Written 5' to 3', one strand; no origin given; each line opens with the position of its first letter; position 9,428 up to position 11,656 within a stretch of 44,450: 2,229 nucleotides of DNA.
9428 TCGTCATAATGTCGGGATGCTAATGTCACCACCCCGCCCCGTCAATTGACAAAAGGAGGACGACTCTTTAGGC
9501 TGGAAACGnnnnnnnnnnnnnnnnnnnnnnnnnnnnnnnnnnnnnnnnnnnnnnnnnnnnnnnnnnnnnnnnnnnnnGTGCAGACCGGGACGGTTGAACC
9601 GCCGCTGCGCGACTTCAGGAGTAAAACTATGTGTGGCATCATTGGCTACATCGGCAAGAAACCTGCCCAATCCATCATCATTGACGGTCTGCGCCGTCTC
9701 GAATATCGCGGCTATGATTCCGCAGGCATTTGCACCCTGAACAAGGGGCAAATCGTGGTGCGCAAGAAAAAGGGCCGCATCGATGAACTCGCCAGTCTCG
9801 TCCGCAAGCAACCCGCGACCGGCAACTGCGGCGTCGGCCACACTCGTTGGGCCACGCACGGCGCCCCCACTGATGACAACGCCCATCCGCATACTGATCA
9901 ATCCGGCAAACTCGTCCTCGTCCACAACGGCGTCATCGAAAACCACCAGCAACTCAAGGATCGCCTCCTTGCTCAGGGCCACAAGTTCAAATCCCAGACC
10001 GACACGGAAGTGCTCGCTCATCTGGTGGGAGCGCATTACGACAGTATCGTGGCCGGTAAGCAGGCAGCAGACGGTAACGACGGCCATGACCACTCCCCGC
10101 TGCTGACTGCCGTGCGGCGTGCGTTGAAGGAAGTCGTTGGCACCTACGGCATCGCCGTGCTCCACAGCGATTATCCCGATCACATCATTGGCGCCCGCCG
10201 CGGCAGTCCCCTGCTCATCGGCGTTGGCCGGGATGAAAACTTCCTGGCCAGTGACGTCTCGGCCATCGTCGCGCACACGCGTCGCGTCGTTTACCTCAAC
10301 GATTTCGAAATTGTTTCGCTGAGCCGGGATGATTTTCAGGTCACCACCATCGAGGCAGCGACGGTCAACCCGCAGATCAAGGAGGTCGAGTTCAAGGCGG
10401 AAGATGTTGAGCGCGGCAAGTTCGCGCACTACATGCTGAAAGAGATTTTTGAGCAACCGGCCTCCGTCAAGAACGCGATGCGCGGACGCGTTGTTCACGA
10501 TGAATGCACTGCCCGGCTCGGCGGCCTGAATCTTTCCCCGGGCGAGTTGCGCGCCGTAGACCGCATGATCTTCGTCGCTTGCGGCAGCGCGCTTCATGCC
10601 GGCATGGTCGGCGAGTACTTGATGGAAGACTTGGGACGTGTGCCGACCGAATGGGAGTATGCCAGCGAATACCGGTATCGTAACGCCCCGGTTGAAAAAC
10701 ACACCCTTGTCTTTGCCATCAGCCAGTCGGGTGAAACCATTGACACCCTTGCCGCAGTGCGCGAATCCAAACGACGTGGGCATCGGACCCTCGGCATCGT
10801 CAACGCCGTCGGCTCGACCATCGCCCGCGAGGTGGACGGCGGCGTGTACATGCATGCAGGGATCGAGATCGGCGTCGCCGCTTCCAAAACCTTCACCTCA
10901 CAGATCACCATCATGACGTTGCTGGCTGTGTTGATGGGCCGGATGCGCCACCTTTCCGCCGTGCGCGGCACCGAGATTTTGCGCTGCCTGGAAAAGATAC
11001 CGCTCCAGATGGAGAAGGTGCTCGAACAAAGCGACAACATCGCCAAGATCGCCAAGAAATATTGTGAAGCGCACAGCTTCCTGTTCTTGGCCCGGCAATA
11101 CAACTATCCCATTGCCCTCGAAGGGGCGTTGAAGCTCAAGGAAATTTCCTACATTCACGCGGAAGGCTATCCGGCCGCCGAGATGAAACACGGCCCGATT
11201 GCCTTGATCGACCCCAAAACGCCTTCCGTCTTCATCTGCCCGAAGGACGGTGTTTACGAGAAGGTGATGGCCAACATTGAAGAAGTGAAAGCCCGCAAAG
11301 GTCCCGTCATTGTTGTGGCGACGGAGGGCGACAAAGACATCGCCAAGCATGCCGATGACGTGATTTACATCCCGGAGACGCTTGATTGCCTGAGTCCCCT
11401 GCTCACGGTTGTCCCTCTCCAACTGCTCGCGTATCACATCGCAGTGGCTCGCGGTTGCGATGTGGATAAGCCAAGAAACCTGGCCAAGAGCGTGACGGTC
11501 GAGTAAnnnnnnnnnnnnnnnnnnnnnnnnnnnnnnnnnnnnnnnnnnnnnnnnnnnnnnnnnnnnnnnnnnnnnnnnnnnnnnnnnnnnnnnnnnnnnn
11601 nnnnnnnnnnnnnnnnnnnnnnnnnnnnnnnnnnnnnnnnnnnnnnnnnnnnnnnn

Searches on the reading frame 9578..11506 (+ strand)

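Call 91: search_protein_families(library=pfam, proteins=[window:9578-11506:+], max_evalue=0.0001)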
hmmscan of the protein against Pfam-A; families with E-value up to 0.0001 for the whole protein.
window:9578-11506:+ (642 aa): 4 families
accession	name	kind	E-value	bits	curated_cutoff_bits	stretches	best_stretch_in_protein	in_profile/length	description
PF01380.27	SIS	-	2.6e-52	176.5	25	2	324-451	2-130/131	SIS domain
PF13522.11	GATase_6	-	1.1e-19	71.2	27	1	81-150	9-77/130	Glutamine amidotransferase domain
PF13537.11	GATase_7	-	3.3e-12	46.9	25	1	98-164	9-65/123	Glutamine amidotransferase domain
PF13230.11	GATase_4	-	2.8e-05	23.6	23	1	69-145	58-132/272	Glutamine amidotransferases class-II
